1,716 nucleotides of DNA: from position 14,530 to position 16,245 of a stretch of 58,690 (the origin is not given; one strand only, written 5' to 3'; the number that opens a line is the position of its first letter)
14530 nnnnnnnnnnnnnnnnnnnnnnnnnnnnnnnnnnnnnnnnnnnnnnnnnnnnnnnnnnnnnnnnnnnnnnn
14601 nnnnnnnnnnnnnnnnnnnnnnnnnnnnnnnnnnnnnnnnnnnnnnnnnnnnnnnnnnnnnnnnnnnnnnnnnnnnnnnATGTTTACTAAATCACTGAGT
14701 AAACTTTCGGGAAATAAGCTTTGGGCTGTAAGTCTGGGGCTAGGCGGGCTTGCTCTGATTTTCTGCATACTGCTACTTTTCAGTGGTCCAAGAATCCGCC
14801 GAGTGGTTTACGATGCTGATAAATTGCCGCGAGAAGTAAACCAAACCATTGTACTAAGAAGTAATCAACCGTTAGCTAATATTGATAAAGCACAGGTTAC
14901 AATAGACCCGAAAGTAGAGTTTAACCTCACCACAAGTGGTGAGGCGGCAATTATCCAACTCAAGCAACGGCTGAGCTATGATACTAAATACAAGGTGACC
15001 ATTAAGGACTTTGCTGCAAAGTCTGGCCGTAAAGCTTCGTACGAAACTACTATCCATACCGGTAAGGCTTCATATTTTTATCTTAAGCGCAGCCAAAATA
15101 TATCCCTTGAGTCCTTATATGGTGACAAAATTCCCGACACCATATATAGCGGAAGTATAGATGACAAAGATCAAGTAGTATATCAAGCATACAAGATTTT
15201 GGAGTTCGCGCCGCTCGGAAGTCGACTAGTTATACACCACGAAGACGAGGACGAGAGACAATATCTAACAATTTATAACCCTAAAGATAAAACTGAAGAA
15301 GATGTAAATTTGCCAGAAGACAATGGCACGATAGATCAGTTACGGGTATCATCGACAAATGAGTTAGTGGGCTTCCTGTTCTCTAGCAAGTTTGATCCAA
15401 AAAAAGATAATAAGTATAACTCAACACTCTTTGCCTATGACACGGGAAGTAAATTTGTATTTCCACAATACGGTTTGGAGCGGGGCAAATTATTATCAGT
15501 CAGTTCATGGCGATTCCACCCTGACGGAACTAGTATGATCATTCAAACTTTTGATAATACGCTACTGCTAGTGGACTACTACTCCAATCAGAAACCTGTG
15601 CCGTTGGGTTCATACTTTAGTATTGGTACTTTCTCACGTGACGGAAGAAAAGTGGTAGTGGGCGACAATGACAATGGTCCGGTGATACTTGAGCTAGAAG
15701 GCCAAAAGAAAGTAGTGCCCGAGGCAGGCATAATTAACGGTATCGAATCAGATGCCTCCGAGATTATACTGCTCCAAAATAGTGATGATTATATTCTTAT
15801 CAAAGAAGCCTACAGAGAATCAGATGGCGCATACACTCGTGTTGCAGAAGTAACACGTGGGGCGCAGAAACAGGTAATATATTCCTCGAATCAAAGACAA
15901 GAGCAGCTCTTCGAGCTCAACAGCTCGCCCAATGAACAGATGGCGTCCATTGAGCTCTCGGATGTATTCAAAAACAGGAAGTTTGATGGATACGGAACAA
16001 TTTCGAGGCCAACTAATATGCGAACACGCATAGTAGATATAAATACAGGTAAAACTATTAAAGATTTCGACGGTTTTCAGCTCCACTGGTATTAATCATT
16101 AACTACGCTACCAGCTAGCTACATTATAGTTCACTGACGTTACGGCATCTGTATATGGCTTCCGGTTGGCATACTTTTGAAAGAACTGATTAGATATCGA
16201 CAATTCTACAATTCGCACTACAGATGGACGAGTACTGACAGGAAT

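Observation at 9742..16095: Locus centred on a Fur-family regulator and built mostly from uncharacterised proteins: candidate novel metal-handling system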

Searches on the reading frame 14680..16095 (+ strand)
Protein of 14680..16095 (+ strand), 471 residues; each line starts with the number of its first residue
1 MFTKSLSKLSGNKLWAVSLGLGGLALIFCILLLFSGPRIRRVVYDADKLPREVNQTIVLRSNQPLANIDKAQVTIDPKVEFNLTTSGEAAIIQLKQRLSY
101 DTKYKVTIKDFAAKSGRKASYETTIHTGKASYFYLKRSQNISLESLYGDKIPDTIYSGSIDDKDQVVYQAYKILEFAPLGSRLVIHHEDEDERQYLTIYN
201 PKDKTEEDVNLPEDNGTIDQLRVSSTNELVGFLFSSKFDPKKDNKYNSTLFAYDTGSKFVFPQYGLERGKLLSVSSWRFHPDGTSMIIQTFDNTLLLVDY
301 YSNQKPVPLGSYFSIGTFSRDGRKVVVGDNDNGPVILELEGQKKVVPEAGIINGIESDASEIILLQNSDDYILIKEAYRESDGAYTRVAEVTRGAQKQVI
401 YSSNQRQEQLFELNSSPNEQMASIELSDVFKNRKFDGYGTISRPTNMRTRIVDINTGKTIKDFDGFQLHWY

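Call 3: search_protein_families(library=pfam, proteins=[window:14680-16095:+], max_evalue=0.1)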
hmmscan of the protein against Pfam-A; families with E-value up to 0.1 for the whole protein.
window:14680-16095:+ (471 aa): 1 family
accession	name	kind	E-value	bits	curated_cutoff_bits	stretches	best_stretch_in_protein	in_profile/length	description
PF13205.12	Big_5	-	0.0071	17.5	23.6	1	56-110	24-85/105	Bacterial Ig-like domain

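Call 4: search_protein_families(library=ncbifam, proteins=[window:14680-16095:+], max_evalue=0.1)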
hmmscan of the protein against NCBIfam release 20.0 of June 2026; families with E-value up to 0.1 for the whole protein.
window:14680-16095:+ (471 aa): 0 families

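Call 27: search_solved_structures(query=window:14680-16095:+, max_evalue=10)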
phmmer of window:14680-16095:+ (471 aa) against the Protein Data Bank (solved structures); distinct sequences matched with E-value up to 10: 44.
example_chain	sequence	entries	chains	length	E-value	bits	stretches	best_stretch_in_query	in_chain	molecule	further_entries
3mxx_A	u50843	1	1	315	0.017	17.1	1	274-342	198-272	WD repeat-containing protein 5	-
3n0e_A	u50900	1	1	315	0.022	16.8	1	274-342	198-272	WD repeat-containing protein 5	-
3n0d_A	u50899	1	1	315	0.022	16.7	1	274-342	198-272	WD repeat-containing protein 5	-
4cy3_A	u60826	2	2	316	0.059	15.4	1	274-345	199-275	PROTEIN WILL DIE SLOWLY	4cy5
6ufx_A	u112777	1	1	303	0.3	13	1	274-342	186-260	WD repeat-containing protein 5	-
2g9a_A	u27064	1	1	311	0.49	12.3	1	274-342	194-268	WD-repeat protein 5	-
7jto_B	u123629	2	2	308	0.69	11.8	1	274-342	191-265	WD repeat-containing protein 5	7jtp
7bcy_A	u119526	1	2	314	0.71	11.8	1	274-342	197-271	WD repeat-containing protein 5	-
2h9l_A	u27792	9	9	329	0.74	11.8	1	274-342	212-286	WD-repeat protein 5 | WD repeat-containing protein 5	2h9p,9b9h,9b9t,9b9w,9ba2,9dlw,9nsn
6byn_W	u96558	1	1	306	0.74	11.7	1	274-342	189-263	WD repeat-containing protein 5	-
9jwv_A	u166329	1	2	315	0.74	11.7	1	274-342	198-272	WD repeat-containing protein 5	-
8f1g_A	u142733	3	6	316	0.75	11.7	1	274-342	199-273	WD repeat-containing protein 5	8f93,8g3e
4gm3_A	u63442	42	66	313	0.75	11.7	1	274-342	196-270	WD repeat-containing protein 5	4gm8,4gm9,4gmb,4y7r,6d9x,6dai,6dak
8x3s_A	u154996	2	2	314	0.75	11.7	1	274-342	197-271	WD repeat-containing protein 5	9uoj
2h68_A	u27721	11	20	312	0.75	11.7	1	274-342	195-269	WD-repeat protein 5 | WD repeat-containing protein 5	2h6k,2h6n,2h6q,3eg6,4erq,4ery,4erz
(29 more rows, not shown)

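Call 40: search_protein_representatives(protein=window:14680-16095:+)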
Query: 471 residues. Proteins with E-value up to 0.001 (for the whole library): 1212; up to 1e-10: 350; up to 1e-30: 70. The best 150 are listed.
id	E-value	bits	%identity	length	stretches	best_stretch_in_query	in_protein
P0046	0.0e+00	1050.7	100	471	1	1-471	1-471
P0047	1.1e-105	370.5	42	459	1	16-471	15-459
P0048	7.7e-97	341.3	39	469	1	10-470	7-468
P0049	1.8e-95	336.8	39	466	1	1-470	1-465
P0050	4.3e-84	299.3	39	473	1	14-470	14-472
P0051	4.8e-77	276.1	36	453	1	24-470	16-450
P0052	2.3e-71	257.4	35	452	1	20-470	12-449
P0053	8.9e-71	255.4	34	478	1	13-470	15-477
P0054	1.8e-66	241.2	35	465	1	14-470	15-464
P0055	5.3e-60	219.9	30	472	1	16-470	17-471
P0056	8.5e-60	219.2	34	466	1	8-470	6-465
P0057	2.2e-58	214.6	33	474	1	15-467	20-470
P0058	6.9e-58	212.9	31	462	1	19-470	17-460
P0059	9.2e-55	202.6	31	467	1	24-470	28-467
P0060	4.0e-54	200.5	31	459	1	1-470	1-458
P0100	1.3e-33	133.0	30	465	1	27-470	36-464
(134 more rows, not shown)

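Call 74: find_encoding_contigs(protein=P0100, flank=6000, max_places=2)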
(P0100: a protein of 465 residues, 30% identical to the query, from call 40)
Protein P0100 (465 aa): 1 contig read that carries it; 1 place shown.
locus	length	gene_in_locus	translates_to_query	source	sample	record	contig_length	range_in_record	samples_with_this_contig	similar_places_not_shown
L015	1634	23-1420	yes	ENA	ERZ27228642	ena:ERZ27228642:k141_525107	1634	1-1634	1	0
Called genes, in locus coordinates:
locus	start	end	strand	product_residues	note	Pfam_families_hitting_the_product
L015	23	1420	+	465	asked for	-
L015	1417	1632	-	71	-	?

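Call 94: search_solved_structures(query=A4, max_evalue=1)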
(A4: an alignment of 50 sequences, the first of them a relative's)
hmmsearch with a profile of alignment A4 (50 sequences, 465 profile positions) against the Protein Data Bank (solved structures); distinct sequences matched with E-value up to 1: 90 (the best 60 are shown).
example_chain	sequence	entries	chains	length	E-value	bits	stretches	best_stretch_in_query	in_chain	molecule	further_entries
2ymu_A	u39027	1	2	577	8.5e-16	61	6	221-328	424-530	WD-40 REPEAT PROTEIN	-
7bie_A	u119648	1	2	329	1.2e-11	47.3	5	260-328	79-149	nvWRAP-T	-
7big_A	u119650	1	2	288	8.7e-11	44.5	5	261-329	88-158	v13WRAP-T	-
7bif_A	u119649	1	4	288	2e-10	43.2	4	223-329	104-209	v22WRAP-T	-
7bid_A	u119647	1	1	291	1.6e-09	40.3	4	226-328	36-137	v31WRAP-T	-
5yzv_A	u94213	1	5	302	1.7e-07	33.6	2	221-331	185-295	Probable serine/threonine-protein kinase PkwA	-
6r60_A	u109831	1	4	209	4.7e-06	28.8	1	226-329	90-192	WD-40 repeat protein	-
6r5y_A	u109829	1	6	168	6e-05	25.2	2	261-329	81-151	WD-40 repeat protein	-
3mxx_A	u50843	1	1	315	0.00015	23.9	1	264-371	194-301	WD repeat-containing protein 5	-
2cnx_A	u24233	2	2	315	0.00023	23.3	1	264-371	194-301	WD-REPEAT PROTEIN 5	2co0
10tc_A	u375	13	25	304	0.00024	23.2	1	250-371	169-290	WD repeat-containing protein 5 | WDR5 | WD repeat domain 5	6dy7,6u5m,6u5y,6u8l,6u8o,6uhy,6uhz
6pg4_A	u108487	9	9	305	0.00024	23.2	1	250-371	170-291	WD repeat-containing protein 5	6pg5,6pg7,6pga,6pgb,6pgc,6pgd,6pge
6dya_A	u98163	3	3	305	0.00025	23.2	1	250-371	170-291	WD repeat-containing protein 5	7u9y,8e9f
6ufx_A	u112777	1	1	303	0.00025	23.2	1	249-371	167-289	WD repeat-containing protein 5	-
6byn_W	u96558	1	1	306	0.00025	23.2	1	250-371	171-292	WD repeat-containing protein 5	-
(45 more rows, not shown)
